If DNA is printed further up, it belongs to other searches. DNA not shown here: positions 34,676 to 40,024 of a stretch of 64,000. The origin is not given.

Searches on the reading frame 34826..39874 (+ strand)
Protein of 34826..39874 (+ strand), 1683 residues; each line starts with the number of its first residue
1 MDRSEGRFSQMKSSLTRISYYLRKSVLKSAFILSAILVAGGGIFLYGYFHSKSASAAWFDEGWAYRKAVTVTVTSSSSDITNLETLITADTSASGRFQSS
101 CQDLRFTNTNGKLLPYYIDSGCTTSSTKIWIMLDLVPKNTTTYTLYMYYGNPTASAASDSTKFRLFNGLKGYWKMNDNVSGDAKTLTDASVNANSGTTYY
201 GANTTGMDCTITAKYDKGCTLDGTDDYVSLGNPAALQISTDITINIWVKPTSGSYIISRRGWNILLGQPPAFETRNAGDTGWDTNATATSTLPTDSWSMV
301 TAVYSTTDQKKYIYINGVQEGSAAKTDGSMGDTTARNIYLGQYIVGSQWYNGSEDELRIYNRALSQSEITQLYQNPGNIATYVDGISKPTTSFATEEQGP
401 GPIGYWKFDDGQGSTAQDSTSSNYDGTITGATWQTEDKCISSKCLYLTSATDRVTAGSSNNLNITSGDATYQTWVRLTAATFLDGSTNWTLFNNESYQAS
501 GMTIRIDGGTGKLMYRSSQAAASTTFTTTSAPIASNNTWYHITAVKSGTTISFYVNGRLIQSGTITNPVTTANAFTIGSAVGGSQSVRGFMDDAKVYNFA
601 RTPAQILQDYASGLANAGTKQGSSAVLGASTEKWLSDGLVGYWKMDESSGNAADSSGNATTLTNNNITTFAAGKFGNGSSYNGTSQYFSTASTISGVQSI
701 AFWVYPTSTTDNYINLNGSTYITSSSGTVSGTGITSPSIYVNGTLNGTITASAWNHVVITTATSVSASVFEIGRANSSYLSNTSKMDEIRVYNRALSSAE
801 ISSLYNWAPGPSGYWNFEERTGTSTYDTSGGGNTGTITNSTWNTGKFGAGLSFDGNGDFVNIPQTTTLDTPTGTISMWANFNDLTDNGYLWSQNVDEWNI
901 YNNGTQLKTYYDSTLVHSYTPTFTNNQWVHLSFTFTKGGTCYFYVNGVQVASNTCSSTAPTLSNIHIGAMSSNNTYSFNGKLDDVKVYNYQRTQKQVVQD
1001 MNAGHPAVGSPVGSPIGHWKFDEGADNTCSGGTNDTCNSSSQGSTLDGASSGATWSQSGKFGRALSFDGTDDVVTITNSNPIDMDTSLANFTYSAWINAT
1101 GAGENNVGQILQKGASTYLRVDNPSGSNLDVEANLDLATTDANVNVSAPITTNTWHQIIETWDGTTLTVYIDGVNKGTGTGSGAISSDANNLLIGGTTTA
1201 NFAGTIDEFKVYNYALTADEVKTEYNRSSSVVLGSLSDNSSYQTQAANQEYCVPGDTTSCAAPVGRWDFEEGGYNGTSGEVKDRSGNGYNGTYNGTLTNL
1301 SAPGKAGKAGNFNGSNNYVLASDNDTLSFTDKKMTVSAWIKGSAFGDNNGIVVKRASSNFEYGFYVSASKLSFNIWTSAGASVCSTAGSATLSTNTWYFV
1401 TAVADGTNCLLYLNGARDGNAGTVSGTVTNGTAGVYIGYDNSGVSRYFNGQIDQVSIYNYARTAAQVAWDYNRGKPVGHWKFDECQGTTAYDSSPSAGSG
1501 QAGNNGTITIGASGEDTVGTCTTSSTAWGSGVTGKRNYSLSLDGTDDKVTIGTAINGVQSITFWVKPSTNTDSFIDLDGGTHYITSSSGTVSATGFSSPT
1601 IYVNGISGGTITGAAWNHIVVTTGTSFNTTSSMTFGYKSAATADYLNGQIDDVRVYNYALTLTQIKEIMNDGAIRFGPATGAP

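Call 49: search_protein_families(library=pfam, proteins=[window:34826-39874:+], max_evalue=0.001)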
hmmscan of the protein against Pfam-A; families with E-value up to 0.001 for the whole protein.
window:34826-39874:+ (1683 aa): 6 families
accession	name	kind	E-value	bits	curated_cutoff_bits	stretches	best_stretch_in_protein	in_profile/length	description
PF13385.13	Laminin_G_3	-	1.3e-130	431.6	27.6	7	1313-1468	1-151/151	Concanavalin A-like lectin/glucanases superfamily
PF10102.14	DUF2341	-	5.6e-13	49.6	23.4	1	101-171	2-73/84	Domain of unknown function (DUF2341)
PF02210.31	Laminin_G_2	-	7.8e-12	46.2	22.9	0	1131-1210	30-122/126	Laminin G domain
PF02973.23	Sialidase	-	2.6e-10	40.5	26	0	909-998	86-182/189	Sialidase, N-terminal domain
PF07953.20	Toxin_R_bind_N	-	5.5e-10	39.7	23.8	0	1279-1416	2-146/191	Clostridium neurotoxin, N-terminal receptor binding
PF00054.30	Laminin_G_1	-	2.3e-06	28.3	24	0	1131-1198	31-101/131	Laminin G domain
